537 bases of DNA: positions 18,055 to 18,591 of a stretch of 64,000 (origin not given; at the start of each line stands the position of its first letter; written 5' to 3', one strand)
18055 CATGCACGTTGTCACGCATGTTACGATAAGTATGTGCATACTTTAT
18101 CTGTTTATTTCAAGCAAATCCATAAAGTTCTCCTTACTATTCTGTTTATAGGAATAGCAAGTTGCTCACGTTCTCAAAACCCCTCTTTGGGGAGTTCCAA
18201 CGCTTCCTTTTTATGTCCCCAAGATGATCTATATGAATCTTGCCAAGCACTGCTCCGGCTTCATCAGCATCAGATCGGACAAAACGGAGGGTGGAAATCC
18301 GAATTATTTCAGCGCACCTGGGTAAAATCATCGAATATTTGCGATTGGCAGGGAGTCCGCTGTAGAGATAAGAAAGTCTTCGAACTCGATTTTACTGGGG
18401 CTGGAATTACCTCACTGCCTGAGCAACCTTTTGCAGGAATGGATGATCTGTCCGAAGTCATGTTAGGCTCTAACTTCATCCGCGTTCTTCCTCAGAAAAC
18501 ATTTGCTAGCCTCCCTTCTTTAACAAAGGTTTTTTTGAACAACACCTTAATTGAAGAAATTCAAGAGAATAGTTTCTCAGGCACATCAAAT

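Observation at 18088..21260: Tandem pair of eukaryote-like LRR proteins with a plant-type LRRNT_2-like N-terminal cap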

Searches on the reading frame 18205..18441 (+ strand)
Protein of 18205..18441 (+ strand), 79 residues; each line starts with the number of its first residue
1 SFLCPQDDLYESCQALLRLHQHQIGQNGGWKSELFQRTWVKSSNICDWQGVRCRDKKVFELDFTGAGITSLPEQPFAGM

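Call 19: find_homologous_proteins(query=A1, max_evalue=10)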
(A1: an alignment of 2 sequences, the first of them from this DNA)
Query A1 (2 sequences): no candidate shares three 5-residue words with the query. No homologue found.

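Call 22: find_related_loci(query=A1, collection=metagenome_contigs, flank=6000)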
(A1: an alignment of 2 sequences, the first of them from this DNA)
Query A1 (68 aa) in metagenome_contigs; peptide patterns used: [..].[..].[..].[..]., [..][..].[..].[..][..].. (x = any residue, [..] = any of these).
68 stretches matched a pattern; 2 encode a relative of the query (tblastn E <= 1e-3); 2 distinct loci.
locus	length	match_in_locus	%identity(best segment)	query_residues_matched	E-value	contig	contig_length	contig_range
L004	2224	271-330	40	39-58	5e-6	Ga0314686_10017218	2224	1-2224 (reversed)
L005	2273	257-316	40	39-58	5e-6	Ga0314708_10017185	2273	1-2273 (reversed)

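Call 29: search_protein_representatives(alignment_id=A1)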
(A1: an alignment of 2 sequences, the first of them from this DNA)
Query: 2 sequences, 78 profile positions. Proteins with E-value up to 0.001 (for the whole library): 87; up to 1e-10: 2; up to 1e-30: 1. The best 87 are listed.
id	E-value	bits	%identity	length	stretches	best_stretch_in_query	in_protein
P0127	1.2e-33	131.0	-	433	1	1-78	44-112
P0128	7.0e-12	61.3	-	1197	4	42-71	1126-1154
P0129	1.2e-10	57.3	-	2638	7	43-61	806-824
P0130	5.5e-10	55.2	-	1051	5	42-73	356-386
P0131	3.7e-09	52.6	-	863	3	14-70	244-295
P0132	4.4e-09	52.3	-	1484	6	36-73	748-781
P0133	6.2e-09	51.8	-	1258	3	12-71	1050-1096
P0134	6.5e-09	51.8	-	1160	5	31-68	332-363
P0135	2.4e-08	49.9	-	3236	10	13-71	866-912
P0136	2.7e-08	49.8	-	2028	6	5-72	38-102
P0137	4.3e-08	49.2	-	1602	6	31-70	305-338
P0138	5.3e-08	48.9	-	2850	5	42-72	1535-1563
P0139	1.1e-07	47.9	-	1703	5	36-71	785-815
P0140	1.1e-07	47.8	-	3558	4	5-72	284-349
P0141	1.5e-07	47.4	-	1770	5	3-73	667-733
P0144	6.1e-07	45.5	-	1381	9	34-72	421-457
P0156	9.9e-06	41.6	-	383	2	43-73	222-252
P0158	1.5e-05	41.0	-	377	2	22-70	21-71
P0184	1.9e-04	37.4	-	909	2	12-71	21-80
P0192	3.7e-04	36.5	-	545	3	44-73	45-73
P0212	9.3e-04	35.3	-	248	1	4-72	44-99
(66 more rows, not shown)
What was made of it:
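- The cap profile searched against 1.84 billion representatives gave 87 hits at E<=1e-3: p2 itself and 86 others (call 29).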

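Call 31: search_protein_families(library=pfam, proteins=[P0128, P0130, P0131, P0134, P0144, P0156, P0158, P0212, P0192, P0184], max_evalue=0.01)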
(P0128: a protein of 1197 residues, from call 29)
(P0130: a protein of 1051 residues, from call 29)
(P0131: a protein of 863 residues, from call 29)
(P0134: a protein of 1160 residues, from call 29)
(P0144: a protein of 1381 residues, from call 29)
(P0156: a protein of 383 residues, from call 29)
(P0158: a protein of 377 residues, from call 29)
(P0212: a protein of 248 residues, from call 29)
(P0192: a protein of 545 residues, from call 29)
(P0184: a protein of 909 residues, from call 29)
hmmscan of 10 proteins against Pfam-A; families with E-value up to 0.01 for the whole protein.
P0128 (1197 aa): 7 families
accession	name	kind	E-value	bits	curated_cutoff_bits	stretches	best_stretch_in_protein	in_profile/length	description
PF23598.1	LRR_14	-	2.1e-29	102.8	40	4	579-684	42-142/353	Leucine-rich repeat region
PF00560.39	LRR_1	-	7.2e-20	67.3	20.6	0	636-655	4-23/23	Leucine Rich Repeat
PF13855.12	LRR_8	-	2.9e-14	53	27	3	610-666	3-59/61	Leucine rich repeat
PF08263.17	LRRNT_2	-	2.1e-13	50.8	20.7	2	522-556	7-41/41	Leucine rich repeat N-terminal domain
PF12799.13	LRR_4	-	5.5e-08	33.3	27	0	928-964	2-36/44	Leucine Rich repeats (2 copies)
PF23211.1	LRR_LRWD1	-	1e-06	29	28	0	556-618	13-74/190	Leucine-rich repeat and WD repeat-containing protein 1, LRR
PF05887.16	Trypan_PARP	-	0.005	17.3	100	0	405-469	54-117/134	Procyclic acidic repetitive protein (PARP)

P0130 (1051 aa): 10 families
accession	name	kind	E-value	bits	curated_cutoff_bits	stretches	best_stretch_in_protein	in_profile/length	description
PF00560.39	LRR_1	-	6.2e-50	156.8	20.6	3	257-278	2-23/23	Leucine Rich Repeat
PF23598.1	LRR_14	-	1.7e-48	165.6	40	5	880-1019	59-197/353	Leucine-rich repeat region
PF13855.12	LRR_8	-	6.4e-40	135.2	27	6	232-291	2-61/61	Leucine rich repeat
PF12799.13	LRR_4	-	1.9e-29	101.5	27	4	448-483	2-39/44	Leucine Rich repeats (2 copies)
PF08263.17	LRRNT_2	-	1.4e-21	77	20.7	5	563-605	3-41/41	Leucine rich repeat N-terminal domain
PF24758.1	LRR_At5g56370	-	1.3e-07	31.9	27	0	961-1023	12-73/227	FBD-associated F-box protein At5g56370, LRR repeats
PF18805.7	LRR_10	-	1.3e-07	31.7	30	0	44-75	10-39/67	Leucine-rich repeat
PF23211.1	LRR_LRWD1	-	9.8e-07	29.1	28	0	943-1031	25-105/190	Leucine-rich repeat and WD repeat-containing protein 1, LRR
PF24141.1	LRR_ComC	-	3.1e-05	24.3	27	0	630-723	189-275/288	EGF-like domain-containing protein ComC LRR domain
PF23286.1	LRR_13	-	0.00071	19.8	30.1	0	954-996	41-83/210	Disease resistance protein RPS4B-like, leucine-rich repeats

P0131 (863 aa): 6 families
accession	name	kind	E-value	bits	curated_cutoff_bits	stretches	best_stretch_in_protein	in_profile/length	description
PF00560.39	LRR_1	-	1.2e-26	87.5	20.6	0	483-505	1-23/23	Leucine Rich Repeat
PF23598.1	LRR_14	-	6.4e-25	88.1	40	2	448-542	60-151/353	Leucine-rich repeat region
PF13855.12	LRR_8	-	2.4e-20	72.5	27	4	483-542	2-61/61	Leucine rich repeat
PF12799.13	LRR_4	-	6.1e-15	55.3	27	2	314-350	2-40/44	Leucine Rich repeats (2 copies)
PF08263.17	LRRNT_2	-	9.6e-13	48.6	20.7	1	390-430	2-41/41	Leucine rich repeat N-terminal domain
PF24141.1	LRR_ComC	-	2.5e-06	27.8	27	0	470-551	204-277/288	EGF-like domain-containing protein ComC LRR domain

P0134 (1160 aa): 6 families
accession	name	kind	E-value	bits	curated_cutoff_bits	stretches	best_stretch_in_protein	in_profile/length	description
PF23598.1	LRR_14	-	2.6e-47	161.8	40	4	118-236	33-147/353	Leucine-rich repeat region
PF00560.39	LRR_1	-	5.8e-29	94.4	20.6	0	731-753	1-23/23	Leucine Rich Repeat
PF13855.12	LRR_8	-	3.6e-23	81.5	27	4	683-742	2-61/61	Leucine rich repeat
PF08263.17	LRRNT_2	-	2.6e-22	79.2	20.7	4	67-105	3-41/41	Leucine rich repeat N-terminal domain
PF00006.31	ATP-synt_ab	-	3.1e-07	30.7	29.5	0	624-700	129-205/213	ATP synthase alpha/beta family, nucleotide-binding domain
PF18805.7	LRR_10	-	0.0084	16.3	30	0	570-587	10-27/67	Leucine-rich repeat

P0144 (1381 aa): 13 families
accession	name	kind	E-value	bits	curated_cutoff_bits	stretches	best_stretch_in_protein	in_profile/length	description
PF12799.13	LRR_4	-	2.2e-73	241.1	27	15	1072-1115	1-43/44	Leucine Rich repeats (2 copies)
PF00560.39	LRR_1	-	3.4e-39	124.8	20.6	0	1096-1113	1-18/23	Leucine Rich Repeat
PF08263.17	LRRNT_2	-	3.6e-27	94.8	20.7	5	892-931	3-40/41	Leucine rich repeat N-terminal domain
PF13855.12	LRR_8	-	1.4e-26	92.4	27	5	131-169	21-61/61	Leucine rich repeat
PF23598.1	LRR_14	-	1.7e-15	57.1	40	3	1272-1359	43-128/353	Leucine-rich repeat region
PF25019.1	LRR_R13L1-DRL21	-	1.8e-11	44.5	27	1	974-1034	66-125/127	R13L1/DRL21 LRRs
PF21235.4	UBA_ARI1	-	0.00012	22.1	26.9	0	787-805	11-29/41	E3 ubiquitin-protein ligase ARIH1, UBA-like domain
PF24048.1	LRR_NXF1-5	-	0.00013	22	30.5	0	975-1043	52-121/142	NXF1/2/3/5 leucine-rich repeat domain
PF19661.4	DUF6164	-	0.00015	22.2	27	0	595-634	8-46/116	Family of unknown function (DUF6164)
PF00833.23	Ribosomal_S17e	-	0.00021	21.7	22.8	0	674-702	20-48/122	Ribosomal S17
PF19776.5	DUF6262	-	0.00054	20.6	29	0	1014-1037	31-54/110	Family of unknown function (DUF6262)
PF13516.12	LRR_6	-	0.00067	20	23.4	0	1347-1361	2-16/24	Leucine Rich repeat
PF18326.6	RFX5_N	-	0.0027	17.9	25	0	946-971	19-44/59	RFX5 N-terminal domain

P0156 (383 aa): 9 families
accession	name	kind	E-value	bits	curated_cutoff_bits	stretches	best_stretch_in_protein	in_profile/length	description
PF00560.39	LRR_1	-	4.7e-17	58.9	20.6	1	128-150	1-23/23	Leucine Rich Repeat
PF08263.17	LRRNT_2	-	1.8e-16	60.6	20.7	2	193-238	2-40/41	Leucine rich repeat N-terminal domain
PF12799.13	LRR_4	-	1e-12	48.2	27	1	294-330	1-36/44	Leucine Rich repeats (2 copies)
PF13855.12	LRR_8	-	2e-12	47.1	27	2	319-378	2-61/61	Leucine rich repeat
PF23598.1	LRR_14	-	3.5e-10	39.6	40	2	101-157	43-99/353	Leucine-rich repeat region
PF13516.12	LRR_6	-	1.5e-05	25.1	23.4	0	269-282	3-16/24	Leucine Rich repeat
PF25013.1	LRR_Zer-1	-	0.00024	21.7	27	0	264-303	49-95/137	Zer-1-like, Leucine-rich repeats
PF24758.1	LRR_At5g56370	-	0.00035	20.7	27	0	244-325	12-93/227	FBD-associated F-box protein At5g56370, LRR repeats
PF00341.22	PDGF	-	0.0048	17.6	27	0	211-253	16-58/82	PDGF/VEGF domain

P0158 (377 aa): 6 families
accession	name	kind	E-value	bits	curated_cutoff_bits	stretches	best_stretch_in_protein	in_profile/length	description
PF08263.17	LRRNT_2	-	1.1e-15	58.1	20.7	2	16-61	3-41/41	Leucine rich repeat N-terminal domain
PF25013.1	LRR_Zer-1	-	8.9e-11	42.5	27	2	116-180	47-107/137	Zer-1-like, Leucine-rich repeats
PF12799.13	LRR_4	-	3.6e-10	40.2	27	1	329-370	1-39/44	Leucine Rich repeats (2 copies)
PF00560.39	LRR_1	-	1.3e-09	36.7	20.6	0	160-173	1-14/23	Leucine Rich Repeat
PF13855.12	LRR_8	-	3.7e-07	30.2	27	1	305-365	2-60/61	Leucine rich repeat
PF23598.1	LRR_14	-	6.1e-05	22.4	40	1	275-364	65-149/353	Leucine-rich repeat region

P0212 (248 aa): 1 family
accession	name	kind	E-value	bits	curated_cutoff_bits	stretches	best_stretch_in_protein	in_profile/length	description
PF08263.17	LRRNT_2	-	0.0089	16.7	20.7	1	50-88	2-40/41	Leucine rich repeat N-terminal domain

P0192 (545 aa): 7 families
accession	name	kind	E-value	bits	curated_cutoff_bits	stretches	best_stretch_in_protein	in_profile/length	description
PF13855.12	LRR_8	-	2.7e-16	59.5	27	3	326-361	26-61/61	Leucine rich repeat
PF00560.39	LRR_1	-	1.8e-11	42.3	20.6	1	326-348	1-23/23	Leucine Rich Repeat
PF08263.17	LRRNT_2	-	1.4e-10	41.7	20.7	1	29-61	3-41/41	Leucine rich repeat N-terminal domain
PF23598.1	LRR_14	-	5.8e-10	38.9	40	2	464-534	43-116/353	Leucine-rich repeat region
PF12799.13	LRR_4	-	3.8e-09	36.9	27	1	326-361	2-36/44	Leucine Rich repeats (2 copies)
PF01530.23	zf-C2HC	-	0.00015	22.2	32.3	0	60-71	7-17/29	Zinc finger, C2HC type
PF07723.19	LRR_2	-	0.00038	21.4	20.9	0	470-483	2-15/26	Leucine Rich Repeat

P0184 (909 aa): 10 families
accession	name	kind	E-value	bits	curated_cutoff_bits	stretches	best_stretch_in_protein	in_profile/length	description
PF13855.12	LRR_8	-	2.5e-35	120.5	27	6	424-482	1-61/61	Leucine rich repeat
PF23598.1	LRR_14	-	8.3e-31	107.4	40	3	513-636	43-166/353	Leucine-rich repeat region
PF12799.13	LRR_4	-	3.6e-26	91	27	4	424-462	1-39/44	Leucine Rich repeats (2 copies)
PF00560.39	LRR_1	-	2e-18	63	20.6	0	425-446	1-23/23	Leucine Rich Repeat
PF00041.27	fn3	-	1.3e-12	48.1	25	2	186-265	2-72/84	Fibronectin type III domain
PF25019.1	LRR_R13L1-DRL21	-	1.1e-06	29.1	27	0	441-501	63-125/127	R13L1/DRL21 LRRs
PF23211.1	LRR_LRWD1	-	2.9e-05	24.3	28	0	518-599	22-99/190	Leucine-rich repeat and WD repeat-containing protein 1, LRR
PF08263.17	LRRNT_2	-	3.2e-05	24.5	20.7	1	300-335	4-40/41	Leucine rich repeat N-terminal domain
PF16656.11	Pur_ac_phosph_N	-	0.0002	22.3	30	1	190-273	4-84/93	Purple acid Phosphatase, N-terminal domain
PF23952.1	LRR_EndoS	-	0.0014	19.3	27.9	0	358-434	41-116/116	Endo-beta-N-acetylglucosaminidase EndoS LRR domain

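Call 32: list_cluster_members(proteins=[P0128, P0129, P0130, P0131, P0133, P0134, P0136, P0144, P0158, P0184])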
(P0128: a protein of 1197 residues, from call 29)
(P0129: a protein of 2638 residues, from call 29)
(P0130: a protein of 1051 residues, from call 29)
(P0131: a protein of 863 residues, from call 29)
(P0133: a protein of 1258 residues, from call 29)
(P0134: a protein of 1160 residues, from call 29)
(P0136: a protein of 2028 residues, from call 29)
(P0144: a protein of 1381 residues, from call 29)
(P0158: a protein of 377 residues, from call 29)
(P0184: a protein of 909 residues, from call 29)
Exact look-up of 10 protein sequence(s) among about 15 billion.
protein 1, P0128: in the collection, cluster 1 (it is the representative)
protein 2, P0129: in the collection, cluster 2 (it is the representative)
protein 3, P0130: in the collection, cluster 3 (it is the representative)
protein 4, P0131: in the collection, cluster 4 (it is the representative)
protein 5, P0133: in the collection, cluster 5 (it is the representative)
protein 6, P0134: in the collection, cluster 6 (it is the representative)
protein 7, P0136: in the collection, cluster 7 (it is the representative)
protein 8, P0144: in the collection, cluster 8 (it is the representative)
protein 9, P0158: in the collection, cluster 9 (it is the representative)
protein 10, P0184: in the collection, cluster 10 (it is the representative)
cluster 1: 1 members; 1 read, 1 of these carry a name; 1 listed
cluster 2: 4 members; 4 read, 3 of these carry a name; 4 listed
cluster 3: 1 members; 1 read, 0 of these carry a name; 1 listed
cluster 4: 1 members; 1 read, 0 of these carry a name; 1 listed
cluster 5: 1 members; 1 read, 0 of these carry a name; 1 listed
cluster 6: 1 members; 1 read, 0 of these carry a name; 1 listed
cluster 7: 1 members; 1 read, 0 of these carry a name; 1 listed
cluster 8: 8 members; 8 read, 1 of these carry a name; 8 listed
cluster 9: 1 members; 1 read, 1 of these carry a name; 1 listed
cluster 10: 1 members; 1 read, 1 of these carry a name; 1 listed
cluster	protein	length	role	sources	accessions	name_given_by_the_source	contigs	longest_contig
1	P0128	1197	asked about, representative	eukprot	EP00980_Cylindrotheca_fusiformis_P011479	scaffold2663_cov73-Cylindrotheca_fusiformis.AAC.1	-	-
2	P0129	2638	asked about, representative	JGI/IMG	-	-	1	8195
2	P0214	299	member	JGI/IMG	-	hypothetical protein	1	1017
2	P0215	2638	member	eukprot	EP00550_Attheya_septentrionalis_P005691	CAMPEP_0198281400 /NCGR_PEP_ID=MMETSP1449-20131203/1355_1 /TAXON_ID=420275 ...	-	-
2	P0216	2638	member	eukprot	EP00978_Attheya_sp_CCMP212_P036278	scaffold163203_cov53-Attheya_sp.AAC.3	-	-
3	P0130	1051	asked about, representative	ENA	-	-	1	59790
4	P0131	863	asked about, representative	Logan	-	-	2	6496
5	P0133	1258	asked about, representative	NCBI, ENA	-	-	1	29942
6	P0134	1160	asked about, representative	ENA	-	-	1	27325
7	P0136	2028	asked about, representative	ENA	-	-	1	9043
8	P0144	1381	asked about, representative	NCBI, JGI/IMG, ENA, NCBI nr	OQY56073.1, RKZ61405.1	MAG: hypothetical protein DRR08_08840 [Candidatus Parabeggiatoa sp. nov. 2] | MAG: hypothetical protein B6247_05435 [Beggiatoa sp. 4572_84]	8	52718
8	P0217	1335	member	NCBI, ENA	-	-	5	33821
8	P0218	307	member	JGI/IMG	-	-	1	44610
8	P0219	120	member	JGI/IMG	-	-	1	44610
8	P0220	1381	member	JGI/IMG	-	-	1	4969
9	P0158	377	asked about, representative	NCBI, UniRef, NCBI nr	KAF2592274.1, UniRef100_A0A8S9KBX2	hypothetical protein F2Q70_00044605 [Brassica cretica] | Leucine-rich repeat-containing N-terminal plant-type domain-containing protein n=1 ...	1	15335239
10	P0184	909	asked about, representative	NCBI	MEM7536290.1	MAG: leucine-rich repeat domain-containing protein, partial [Chloroflexota bacterium]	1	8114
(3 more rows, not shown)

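Call 38: search_solved_structures(query=A1, max_evalue=10, show_alignments=4)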
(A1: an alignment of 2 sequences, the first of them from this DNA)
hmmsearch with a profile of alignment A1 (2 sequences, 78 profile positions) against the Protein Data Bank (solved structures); distinct sequences matched with E-value up to 10: 24.
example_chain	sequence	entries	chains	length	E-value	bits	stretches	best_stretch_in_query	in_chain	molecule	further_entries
5xkj_A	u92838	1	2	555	0.043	17.1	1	46-72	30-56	LRR receptor-like serine/threonine-protein kinase ERL1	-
5xjx_K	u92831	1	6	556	0.045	17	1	46-72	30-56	LRR receptor-like serine/threonine-protein kinase ERL1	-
5xjo_A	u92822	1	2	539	0.047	16.9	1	46-72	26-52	LRR receptor-like serine/threonine-protein kinase ERL1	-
6w78_A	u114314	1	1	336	0.058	16.6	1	37-70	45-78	Antifreeze polypeptide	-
9vtg_LZ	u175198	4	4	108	0.22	14.8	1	41-71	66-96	Large ribosomal subunit protein eL22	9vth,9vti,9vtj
7qiw_W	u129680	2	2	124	0.27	14.5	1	41-71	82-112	60S ribosomal protein eL22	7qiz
8azw_K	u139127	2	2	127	0.3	14.4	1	41-71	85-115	eL22 (60S ribosomal protein L22) | 60S ribosomal protein L22-2-like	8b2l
7drb_C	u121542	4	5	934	0.3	14.3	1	48-72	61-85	Membrane-localized LRR receptor-like protein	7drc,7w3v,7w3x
6s6q_A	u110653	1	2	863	0.35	14.1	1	45-73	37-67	LRR receptor-like serine/threonine-protein kinase GSO1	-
5xkn_A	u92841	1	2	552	0.43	13.9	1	46-72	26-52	LRR receptor-like serine/threonine-protein kinase ERL2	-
6mlx_A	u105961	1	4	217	0.72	13.1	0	7-32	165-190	Leucine-rich repeat protein TpLRR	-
3rgx_A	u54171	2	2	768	0.74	13.1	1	44-72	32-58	Protein BRASSINOSTEROID INSENSITIVE 1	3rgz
4m7e_A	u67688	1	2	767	0.75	13.1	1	44-72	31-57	Protein BRASSINOSTEROID INSENSITIVE 1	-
9s87_A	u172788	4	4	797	0.8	13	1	44-72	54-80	Protein BRASSINOSTEROID INSENSITIVE 1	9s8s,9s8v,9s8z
7brc_A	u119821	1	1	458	0.84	12.9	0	49-71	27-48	Receptor-like kinase TMK3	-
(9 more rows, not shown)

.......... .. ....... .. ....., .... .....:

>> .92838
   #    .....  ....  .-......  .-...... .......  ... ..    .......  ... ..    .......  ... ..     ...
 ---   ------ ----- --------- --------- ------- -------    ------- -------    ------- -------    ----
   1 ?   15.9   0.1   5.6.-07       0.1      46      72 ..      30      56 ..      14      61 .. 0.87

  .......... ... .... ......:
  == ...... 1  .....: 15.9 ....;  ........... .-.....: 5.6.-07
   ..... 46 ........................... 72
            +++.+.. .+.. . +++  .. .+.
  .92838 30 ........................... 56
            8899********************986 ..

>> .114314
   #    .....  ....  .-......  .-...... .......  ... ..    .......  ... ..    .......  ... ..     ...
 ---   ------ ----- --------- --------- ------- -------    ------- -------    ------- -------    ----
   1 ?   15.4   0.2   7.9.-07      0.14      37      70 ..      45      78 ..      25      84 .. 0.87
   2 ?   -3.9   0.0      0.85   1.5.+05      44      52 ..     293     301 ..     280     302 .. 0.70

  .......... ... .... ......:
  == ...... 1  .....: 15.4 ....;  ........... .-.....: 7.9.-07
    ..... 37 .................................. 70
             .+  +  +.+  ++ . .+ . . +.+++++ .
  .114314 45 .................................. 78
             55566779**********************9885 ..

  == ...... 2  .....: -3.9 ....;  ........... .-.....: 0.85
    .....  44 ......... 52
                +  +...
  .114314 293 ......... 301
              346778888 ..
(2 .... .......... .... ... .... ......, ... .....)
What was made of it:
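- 18 of the 24 listed are N-caps of plant LRR receptor ectodomains or the carrot antifreeze protein, aligned at their caps (call 38).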

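Call 80: search_dna_similar(query=window:18205-18441:+, collection=plasmids, mode=protein, max_evalue=1, max_rows=15)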
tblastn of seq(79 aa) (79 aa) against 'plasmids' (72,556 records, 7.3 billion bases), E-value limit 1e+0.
Records with a match: 1; places in all: 1; records where one place covers at least 80% of the query: 0.
Best place of each record, by identity: <60% 1.
By first word of the organism name: Streptomyces 1.
By predicted mobility (MOB-suite, as given by PLSDB): non-mobilizable 1.
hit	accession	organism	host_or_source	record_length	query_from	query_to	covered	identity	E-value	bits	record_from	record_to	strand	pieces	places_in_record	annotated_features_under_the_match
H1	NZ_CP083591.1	Streptomyces mobaraensis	-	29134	14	72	75%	41.7%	9e-1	34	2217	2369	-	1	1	hypothetical protein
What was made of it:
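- Tried and rejected: tblastn of the cap against plasmids (call 80): no significant match.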
